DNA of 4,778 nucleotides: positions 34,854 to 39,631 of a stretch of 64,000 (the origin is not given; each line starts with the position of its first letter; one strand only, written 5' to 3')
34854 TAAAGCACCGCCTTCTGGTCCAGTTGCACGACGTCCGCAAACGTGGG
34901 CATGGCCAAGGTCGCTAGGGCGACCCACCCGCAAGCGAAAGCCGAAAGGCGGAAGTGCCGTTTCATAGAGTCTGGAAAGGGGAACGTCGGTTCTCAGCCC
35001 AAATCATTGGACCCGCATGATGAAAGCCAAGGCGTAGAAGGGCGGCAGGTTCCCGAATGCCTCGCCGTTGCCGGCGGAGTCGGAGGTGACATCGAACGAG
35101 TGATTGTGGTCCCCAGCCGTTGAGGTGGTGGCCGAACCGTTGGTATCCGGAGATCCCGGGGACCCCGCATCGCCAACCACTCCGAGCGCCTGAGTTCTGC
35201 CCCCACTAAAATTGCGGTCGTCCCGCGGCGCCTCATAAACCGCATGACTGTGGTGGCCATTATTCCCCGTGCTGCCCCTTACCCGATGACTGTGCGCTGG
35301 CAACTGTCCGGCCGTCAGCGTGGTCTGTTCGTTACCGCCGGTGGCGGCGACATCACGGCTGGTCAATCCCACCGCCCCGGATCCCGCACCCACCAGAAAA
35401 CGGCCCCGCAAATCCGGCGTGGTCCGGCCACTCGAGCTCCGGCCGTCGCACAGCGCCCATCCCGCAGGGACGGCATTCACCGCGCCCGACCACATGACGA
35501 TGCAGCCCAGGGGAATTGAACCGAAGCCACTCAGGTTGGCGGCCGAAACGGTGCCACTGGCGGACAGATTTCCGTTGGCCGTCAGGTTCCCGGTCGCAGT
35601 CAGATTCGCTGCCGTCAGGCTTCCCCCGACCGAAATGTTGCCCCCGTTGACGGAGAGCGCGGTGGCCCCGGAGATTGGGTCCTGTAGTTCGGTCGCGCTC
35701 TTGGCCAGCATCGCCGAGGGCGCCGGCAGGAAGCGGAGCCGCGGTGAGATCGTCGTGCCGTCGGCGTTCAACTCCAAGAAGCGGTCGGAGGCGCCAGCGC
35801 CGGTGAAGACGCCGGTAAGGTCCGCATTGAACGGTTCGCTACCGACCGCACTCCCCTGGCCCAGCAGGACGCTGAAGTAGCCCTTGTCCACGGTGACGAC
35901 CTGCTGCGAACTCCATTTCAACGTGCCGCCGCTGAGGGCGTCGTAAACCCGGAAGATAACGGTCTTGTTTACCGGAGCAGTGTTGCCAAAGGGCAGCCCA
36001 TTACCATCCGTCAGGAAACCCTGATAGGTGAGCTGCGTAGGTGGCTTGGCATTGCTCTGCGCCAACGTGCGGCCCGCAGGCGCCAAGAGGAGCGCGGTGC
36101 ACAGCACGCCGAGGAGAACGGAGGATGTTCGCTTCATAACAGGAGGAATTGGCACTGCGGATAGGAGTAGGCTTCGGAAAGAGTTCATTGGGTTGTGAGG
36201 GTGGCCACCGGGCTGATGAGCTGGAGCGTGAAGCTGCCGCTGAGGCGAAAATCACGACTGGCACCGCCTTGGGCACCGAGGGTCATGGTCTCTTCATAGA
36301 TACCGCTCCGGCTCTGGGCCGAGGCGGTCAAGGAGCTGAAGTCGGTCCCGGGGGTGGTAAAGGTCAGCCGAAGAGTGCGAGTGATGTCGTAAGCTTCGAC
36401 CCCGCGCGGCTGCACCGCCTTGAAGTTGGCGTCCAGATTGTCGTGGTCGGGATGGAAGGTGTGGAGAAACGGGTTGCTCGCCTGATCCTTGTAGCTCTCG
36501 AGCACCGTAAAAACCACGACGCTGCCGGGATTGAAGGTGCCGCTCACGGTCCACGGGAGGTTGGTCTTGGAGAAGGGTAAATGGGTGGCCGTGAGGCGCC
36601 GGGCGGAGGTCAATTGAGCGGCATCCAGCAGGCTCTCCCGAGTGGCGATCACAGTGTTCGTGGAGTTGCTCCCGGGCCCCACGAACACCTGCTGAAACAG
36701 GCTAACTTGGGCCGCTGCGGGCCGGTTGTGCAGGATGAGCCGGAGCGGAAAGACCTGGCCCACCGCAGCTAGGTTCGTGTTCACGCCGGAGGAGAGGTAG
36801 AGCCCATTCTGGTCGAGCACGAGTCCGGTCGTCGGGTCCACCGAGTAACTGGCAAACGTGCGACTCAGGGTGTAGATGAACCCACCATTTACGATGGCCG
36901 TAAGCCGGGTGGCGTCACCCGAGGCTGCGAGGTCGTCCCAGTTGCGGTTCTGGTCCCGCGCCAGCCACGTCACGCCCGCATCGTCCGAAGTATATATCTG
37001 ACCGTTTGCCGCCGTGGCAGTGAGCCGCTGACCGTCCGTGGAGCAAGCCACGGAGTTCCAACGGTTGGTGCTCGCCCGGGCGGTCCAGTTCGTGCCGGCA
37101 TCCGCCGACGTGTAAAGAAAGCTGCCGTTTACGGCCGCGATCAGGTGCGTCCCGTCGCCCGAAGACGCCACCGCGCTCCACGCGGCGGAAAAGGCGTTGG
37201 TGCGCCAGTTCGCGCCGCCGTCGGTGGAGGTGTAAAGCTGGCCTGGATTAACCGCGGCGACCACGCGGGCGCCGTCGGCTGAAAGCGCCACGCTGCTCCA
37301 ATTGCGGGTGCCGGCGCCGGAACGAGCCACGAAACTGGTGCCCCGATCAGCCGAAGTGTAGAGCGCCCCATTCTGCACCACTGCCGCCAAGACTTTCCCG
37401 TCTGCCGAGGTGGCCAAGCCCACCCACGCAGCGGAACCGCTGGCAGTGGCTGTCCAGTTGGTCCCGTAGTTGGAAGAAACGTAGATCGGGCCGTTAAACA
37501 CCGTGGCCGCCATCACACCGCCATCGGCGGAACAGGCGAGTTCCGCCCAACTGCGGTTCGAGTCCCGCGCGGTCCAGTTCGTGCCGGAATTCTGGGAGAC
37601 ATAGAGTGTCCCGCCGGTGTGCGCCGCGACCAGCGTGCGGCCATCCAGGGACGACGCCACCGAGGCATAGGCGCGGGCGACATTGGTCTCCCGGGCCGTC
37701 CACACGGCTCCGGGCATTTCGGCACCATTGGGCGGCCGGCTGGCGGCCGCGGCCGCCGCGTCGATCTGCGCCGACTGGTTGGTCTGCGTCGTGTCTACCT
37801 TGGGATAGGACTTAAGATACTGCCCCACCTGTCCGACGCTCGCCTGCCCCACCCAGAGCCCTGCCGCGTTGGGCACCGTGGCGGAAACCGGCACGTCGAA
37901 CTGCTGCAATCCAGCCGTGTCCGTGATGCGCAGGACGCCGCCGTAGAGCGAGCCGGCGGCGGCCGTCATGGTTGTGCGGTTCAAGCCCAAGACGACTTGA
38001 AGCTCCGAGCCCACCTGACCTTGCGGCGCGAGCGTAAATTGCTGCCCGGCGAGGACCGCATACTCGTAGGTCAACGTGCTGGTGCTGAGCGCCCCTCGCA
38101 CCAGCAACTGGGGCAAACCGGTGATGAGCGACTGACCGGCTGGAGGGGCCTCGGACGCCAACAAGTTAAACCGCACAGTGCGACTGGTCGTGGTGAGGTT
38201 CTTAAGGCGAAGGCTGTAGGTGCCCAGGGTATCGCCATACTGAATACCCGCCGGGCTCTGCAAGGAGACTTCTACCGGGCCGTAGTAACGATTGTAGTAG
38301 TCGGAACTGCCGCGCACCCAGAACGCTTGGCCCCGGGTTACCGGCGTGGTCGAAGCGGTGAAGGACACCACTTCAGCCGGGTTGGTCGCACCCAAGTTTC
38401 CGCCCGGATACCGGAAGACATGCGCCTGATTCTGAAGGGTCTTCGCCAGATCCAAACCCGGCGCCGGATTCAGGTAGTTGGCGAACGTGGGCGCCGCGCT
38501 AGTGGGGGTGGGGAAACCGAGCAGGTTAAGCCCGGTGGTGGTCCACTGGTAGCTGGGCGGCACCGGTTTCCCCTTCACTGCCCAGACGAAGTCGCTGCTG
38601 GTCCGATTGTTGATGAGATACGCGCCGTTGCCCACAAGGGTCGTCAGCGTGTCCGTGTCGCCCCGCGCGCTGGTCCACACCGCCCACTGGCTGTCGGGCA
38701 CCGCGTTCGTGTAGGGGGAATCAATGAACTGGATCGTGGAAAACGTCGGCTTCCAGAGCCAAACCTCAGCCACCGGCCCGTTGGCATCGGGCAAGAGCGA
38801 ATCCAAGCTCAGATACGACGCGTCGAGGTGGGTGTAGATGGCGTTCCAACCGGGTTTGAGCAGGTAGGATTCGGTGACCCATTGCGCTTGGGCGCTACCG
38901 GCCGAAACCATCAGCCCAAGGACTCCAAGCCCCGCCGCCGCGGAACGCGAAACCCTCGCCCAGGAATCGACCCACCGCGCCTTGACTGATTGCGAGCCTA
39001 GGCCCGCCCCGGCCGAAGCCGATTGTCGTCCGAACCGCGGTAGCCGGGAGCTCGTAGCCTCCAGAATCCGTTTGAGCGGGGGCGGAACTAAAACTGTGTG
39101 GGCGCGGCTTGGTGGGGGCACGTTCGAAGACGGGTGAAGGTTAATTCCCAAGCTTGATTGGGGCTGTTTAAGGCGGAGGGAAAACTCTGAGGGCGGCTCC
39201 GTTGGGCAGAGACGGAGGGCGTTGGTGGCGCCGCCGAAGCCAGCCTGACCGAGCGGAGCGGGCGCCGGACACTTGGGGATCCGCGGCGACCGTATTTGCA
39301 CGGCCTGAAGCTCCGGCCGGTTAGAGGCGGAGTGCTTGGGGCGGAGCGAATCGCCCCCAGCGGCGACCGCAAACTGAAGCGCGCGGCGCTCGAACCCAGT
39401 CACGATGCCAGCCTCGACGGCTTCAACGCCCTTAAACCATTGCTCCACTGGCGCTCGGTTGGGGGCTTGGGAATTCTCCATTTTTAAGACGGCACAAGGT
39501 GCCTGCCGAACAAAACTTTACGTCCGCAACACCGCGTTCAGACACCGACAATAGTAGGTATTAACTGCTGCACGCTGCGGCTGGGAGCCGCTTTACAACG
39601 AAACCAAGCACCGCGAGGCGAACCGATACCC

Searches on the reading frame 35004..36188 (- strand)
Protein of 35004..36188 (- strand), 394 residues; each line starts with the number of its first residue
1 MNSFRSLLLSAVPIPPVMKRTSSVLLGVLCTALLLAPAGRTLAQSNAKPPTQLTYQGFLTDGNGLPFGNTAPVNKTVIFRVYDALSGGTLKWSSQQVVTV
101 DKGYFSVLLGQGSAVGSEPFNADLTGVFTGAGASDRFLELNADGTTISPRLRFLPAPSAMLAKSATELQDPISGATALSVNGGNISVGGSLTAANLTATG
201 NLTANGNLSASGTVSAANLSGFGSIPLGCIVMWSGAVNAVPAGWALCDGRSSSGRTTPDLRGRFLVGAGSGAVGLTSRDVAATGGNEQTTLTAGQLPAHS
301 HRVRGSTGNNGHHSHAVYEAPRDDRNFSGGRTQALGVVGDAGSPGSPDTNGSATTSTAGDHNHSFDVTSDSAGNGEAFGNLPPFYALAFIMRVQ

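Call 7: search_protein_families(library=pfam, proteins=[window:35004-36188:-], max_evalue=0.01)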
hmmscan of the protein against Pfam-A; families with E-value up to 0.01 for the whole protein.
window:35004-36188:- (394 aa): 2 families
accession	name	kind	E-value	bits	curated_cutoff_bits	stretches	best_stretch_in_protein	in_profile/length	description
PF07484.17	Collar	-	1e-05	25.8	24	1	228-260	1-31/57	Phage Tail Collar Domain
PF21939.1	Gp10_C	-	0.0036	18.7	27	1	262-393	35-139/139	Baseplate structural protein Gp10, C-terminal domain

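Call 90: search_protein_families(library=ncbifam, proteins=[window:35004-36188:-], max_evalue=0.01)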
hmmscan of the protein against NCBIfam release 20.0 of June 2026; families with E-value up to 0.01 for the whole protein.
window:35004-36188:- (394 aa): 1 family
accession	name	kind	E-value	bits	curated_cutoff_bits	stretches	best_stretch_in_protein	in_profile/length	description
NF053851.1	Bdello_MAT_N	subfamily_domain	3.8e-05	23.6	60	1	44-167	8-148/162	mosaic adhesive trimer family chimeric fiber protein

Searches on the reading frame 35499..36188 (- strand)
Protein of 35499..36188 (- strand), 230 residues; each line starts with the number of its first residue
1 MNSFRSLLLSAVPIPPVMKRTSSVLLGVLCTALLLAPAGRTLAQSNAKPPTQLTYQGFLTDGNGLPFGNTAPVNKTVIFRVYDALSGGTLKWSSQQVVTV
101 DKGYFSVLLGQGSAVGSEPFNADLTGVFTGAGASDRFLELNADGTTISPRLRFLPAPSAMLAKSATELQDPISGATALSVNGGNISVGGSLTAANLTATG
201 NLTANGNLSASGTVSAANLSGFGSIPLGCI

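Call 73: search_solved_structures(query=A5, max_evalue=10)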
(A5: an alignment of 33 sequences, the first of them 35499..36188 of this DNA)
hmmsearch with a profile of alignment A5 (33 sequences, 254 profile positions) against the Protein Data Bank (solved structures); distinct sequences matched with E-value up to 10: 0.

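Call 93: search_protein_families(library=ncbifam, alignment_id=A5, max_evalue=0.01)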
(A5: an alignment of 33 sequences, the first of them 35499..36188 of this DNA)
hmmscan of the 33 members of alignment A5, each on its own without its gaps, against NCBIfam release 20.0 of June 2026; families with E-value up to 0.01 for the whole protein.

A. member 1, window:35499-36188:- (230 aa): 1 family
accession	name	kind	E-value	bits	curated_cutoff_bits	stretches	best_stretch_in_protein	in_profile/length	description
NF053851.1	Bdello_MAT_N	subfamily_domain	7.2e-06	25.9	60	1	43-168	7-149/162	mosaic adhesive trimer family chimeric fiber protein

B. families by the number of members that match (of 33 scanned): 1 family
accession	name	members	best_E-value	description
NF053851.1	Bdello_MAT_N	33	6.3e-13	mosaic adhesive trimer family chimeric fiber protein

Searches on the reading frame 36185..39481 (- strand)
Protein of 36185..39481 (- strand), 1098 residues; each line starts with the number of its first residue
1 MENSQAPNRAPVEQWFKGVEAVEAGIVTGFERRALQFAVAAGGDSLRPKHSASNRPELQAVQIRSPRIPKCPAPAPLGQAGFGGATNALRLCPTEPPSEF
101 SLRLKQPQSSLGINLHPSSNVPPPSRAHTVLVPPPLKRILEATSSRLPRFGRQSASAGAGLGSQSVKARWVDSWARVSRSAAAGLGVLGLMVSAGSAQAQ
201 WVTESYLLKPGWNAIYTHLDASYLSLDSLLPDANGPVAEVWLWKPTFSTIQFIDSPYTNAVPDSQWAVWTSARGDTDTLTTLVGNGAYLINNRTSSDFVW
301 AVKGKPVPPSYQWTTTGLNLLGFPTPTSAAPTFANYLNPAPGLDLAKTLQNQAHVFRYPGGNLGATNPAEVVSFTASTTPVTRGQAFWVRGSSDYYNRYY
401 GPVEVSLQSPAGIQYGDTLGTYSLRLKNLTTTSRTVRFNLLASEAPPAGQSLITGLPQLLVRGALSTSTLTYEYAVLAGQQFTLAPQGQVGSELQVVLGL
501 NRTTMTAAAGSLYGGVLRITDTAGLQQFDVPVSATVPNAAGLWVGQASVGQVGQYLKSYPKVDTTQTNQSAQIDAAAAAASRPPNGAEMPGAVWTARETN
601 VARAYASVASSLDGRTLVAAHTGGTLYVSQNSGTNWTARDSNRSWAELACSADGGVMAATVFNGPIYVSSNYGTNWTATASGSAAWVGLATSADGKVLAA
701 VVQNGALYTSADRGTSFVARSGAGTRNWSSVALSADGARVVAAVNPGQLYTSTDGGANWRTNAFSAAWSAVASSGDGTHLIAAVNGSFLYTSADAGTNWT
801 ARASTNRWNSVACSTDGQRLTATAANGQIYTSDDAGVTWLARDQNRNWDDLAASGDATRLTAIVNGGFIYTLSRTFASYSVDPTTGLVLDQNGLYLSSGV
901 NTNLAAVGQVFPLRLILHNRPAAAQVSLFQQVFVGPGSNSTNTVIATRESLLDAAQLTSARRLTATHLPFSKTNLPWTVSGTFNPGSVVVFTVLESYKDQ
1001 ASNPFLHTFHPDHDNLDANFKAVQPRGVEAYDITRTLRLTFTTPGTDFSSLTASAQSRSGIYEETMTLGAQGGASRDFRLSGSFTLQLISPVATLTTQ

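Call 7: search_protein_families(library=pfam, proteins=[window:36185-39481:-], max_evalue=0.01)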
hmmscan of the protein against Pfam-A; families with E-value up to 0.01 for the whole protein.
window:36185-39481:- (1098 aa): 6 families
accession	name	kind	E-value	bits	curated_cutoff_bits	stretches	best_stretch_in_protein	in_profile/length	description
PF15902.12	Sortilin-Vps10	-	5.2e-09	35.8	33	1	666-761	3-111/446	Sortilin, neurotensin receptor 3,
PF15899.11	BNR_6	-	2.4e-07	30.6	27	0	666-677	1-12/14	BNR-Asp box repeat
PF23414.1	Beta-prop_EML_2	-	5.9e-07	29.6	90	1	597-731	34-173/266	Echinoderm microtubule-associated protein second beta-propeller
PF19755.4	DUF6242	-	1.2e-05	25.7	29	0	785-839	163-217/217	Domain of unknown function (DUF6242)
PF13570.13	Beta-prop_ACSF4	-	0.00015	21.8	133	1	712-832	120-241/329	Beta-alanine-activating enzyme, beta-propeller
PF02012.26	BNR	-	0.00031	20.7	27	0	750-760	1-11/12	BNR/Asp-box repeat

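Call 68: find_homologous_proteins(query=window:36188-38986:-, max_evalue=0.001)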
Query window:36188-38986:- (933 aa): 648 proteins with E <= 0.001 among 8000 candidates; the best 120 are listed.
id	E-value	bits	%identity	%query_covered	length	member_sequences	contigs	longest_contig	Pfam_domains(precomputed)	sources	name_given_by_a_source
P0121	0.0e+0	2002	100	97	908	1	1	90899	PF15899.12,PF25852.1,PF15902.13,PF23414.2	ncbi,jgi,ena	jgi:hypothetical protein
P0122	0.0e+0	1653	81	98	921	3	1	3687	PF15899.12,PF25852.1,PF15902.13,PF23414.2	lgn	-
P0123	0.0e+0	1622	78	98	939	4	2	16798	PF25852.1,PF15902.13,PF23414.2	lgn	-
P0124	0.0e+0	1617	78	99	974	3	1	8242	PF25852.1,PF15902.13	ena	-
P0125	0.0e+0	1610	78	98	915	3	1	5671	PF15899.12,PF25852.1,PF23414.2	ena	-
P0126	0.0e+0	1605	78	97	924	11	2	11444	PF15899.12,PF25852.1,PF15902.13,PF23414.2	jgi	jgi:hypothetical protein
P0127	0.0e+0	1603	78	98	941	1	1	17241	PF15899.12,PF25852.1,PF15902.13,PF23414.2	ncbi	-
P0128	0.0e+0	1601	79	96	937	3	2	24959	PF15899.12,PF25852.1,PF02012.27,PF15902.13,PF23414.2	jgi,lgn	-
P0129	0.0e+0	1600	79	97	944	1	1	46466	PF15899.12,PF25852.1,PF15902.13,PF23414.2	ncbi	-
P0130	0.0e+0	1591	80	96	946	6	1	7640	PF15899.12,PF25852.1,PF02012.27,PF15902.13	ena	-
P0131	0.0e+0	1571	75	99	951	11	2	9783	PF15899.12,PF23414.2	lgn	-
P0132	0.0e+0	1548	75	99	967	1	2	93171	PF15899.12,PF25852.1,PF15902.13,PF23414.2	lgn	-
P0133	0.0e+0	1548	76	97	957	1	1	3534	PF15899.12,PF25852.1,PF02012.27,PF15902.13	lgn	-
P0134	0.0e+0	1545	76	96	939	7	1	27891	PF15899.12,PF25852.1,PF02012.27,PF15902.13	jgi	jgi:hypothetical protein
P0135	0.0e+0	1541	75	97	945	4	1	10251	PF15899.12,PF15902.13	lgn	-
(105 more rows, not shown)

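Call 78: predict_structure(alignment_id=A4)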
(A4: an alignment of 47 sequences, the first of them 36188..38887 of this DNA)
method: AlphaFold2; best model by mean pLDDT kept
length: 900 residues; sequences in the alignment: 47
mean_pLDDT: 88.9   pTM: 0.57
mean pLDDT of the five models: 88.9, 87.3, 86.3, 85.4, 85.0
residues with pLDDT >= 90: 571; 70-90: 280; 50-70: 39; < 50: 10
segments of 3 or more residues with pLDDT < 50: 50-52, 810-815
pLDDT, mean of each block of 10 residues (from residue 1): 90 95 91 88 75 61 70 80 91 94 93 69 88 91 81 86 88 90 92 64 87 87 93 93 93 91 94 93 95 95 89 92 92 91 94 86 87 91 90 91 88 96 90 93 87 95 92 92 85 96 94 91 89 96 96 94 94 97 97 96 94 96 94 93 89 94 90 93 91 89 85 95 91 93 90 91 91 85 88 90 62 57 76 88 90 86 94 82 95 85
secondary structure, 60 per line:
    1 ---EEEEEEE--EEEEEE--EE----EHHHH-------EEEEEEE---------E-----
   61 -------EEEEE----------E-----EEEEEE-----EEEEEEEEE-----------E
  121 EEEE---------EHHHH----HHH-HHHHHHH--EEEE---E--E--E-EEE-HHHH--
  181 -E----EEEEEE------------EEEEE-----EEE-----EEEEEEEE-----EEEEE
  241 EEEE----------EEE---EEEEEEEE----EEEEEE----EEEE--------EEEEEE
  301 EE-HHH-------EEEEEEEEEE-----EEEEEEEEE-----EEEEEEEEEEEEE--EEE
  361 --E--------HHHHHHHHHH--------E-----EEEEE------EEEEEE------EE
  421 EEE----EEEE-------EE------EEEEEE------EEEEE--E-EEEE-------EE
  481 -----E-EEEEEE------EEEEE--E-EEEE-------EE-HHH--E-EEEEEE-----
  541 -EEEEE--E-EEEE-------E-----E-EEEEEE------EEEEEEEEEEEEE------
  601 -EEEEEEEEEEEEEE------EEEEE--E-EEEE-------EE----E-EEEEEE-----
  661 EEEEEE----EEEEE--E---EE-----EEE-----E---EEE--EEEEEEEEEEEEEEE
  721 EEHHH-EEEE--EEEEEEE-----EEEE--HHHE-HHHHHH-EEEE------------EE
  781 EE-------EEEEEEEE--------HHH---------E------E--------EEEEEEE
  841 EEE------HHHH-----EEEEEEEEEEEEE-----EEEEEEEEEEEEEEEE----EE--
elements in order (helices of 4 or more, strands of 3 or more residues): E4-10 E13-18 H28-31 E39-45 E68-72 E89-94 E100-108 E120-124 H135-138 H147-153 E156-159 E171-173 H175-178 E187-192 E205-209 E215-217 E223-230 E236-244 E255-257 E261-268 E273-278 E283-286 E295-302 E314-323 E329-337 E343-355 E358-360 H372-381 E396-400 E407-412 E419-423 E428-431 E447-452 E459-463 E468-471 E488-493 E500-504 E509-512 E530-535 E542-546 E551-554 E570-575 E582-594 E602-615 E622-626 E631-634 E650-655 E661-666 E671-675 E689-691 E701-703 E706-722 E727-730 E733-739 E745-748 H756-761 E763-766 E779-782 E790-797 E834-843 H850-853 E859-871 E877-892

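Call 80: fold_search(model_id=the predicted structure, library=pdb)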
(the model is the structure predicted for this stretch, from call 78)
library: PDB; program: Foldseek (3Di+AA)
matches with E <= 10: 1818; with E <= 0.001: 1548
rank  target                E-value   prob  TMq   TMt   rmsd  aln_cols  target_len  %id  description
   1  5oj3_A                2.6e-15  1.00  0.27  0.68   4.6       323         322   16  YCF48 from Cyanidioschyzon merolae (released 2018-08-08)
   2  7bie_A                8.1e-14  1.00  0.27  0.78   6.1       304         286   18  Crystal structure of nvWrap-T, a 7-bladed symmetric propeller (released 2021-09-22)
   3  5n4a                  2.0e-13  1.00  0.28  0.39  25.6       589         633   10  Crystal structure of Chlamydomonas IFT80 (released 2018-02-28)
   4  8wcb_B                2.8e-13  1.00  0.27  0.71   9.0       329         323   15  Cryo-EM structure of the CHA-bound mTAAR1-Gq complex (released 2023-12-27)
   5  8hmc_B                2.9e-13  1.00  0.27  0.21  21.3       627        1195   12  base module state 1 of Tetrahymena IFT-A (released 2023-06-14)
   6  5ojr_B                3.6e-13  1.00  0.26  0.68   5.8       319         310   15  YCF48 bound to D1 peptide (released 2018-08-08)
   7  8bbe_E                4.2e-13  1.00  0.28  0.23  22.5       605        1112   10  Structure of the IFT-A complex; IFT-A2 module (released 2022-12-21)
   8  5ojr_A                4.6e-13  1.00  0.26  0.69   4.7       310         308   14  YCF48 bound to D1 peptide (released 2018-08-08)
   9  8iq4_B                4.9e-13  1.00  0.27  0.70   3.8       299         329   14  Cryo-EM structure of Carboprost-bound prostaglandin-F2-alpha receptor-miniGq-Nb35 complex (released 2024-01-31)
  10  8gej_B                5.4e-13  1.00  0.27  0.68   4.0       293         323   15  CryoEM structure of beta-2-adrenergic receptor in complex with nucleotide-free Gs heterotrimer (#20 of 20) (released 2024-03-06)
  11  5ojr_D                8.6e-13  1.00  0.27  0.71   4.3       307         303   15  YCF48 bound to D1 peptide (released 2018-08-08)
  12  5ojr_C                9.0e-13  1.00  0.27  0.71   4.3       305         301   14  YCF48 bound to D1 peptide (released 2018-08-08)
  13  6whc_B                9.5e-13  1.00  0.26  0.66   4.5       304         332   14  CryoEM Structure of the glucagon receptor with a dual-agonist peptide (released 2020-05-27)
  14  9jcq_B                1.0e-12  1.00  0.28  0.67   4.6       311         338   14  Cryo-EM structure of the proton-sensing GPCR (GPR4)-Gs protein complex at pH 7.4 (released 2025-07-09)
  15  9jco_B                1.0e-12  1.00  0.27  0.66   4.3       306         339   14  Cryo-EM structure of the proton-sensing GPCR (GPR4)-Gs protein complex at pH 6.5 (released 2025-07-09)
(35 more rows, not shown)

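Call 90: search_protein_families(library=ncbifam, proteins=[window:36188-38887:-], max_evalue=0.01)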
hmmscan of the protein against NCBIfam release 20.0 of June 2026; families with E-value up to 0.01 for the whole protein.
window:36188-38887:- (900 aa): 2 families
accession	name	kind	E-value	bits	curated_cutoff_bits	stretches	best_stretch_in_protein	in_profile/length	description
NF045728.1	glycosyl_F510_1955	equivalog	1e-16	61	175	2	509-647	74-216/246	F510_1955 family glycosylhydrolase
NF053688.1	BamI_Bacteroidota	equivalog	0.00014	21.3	370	0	590-667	185-266/452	BamI family beta-barrel-assembly machinery protein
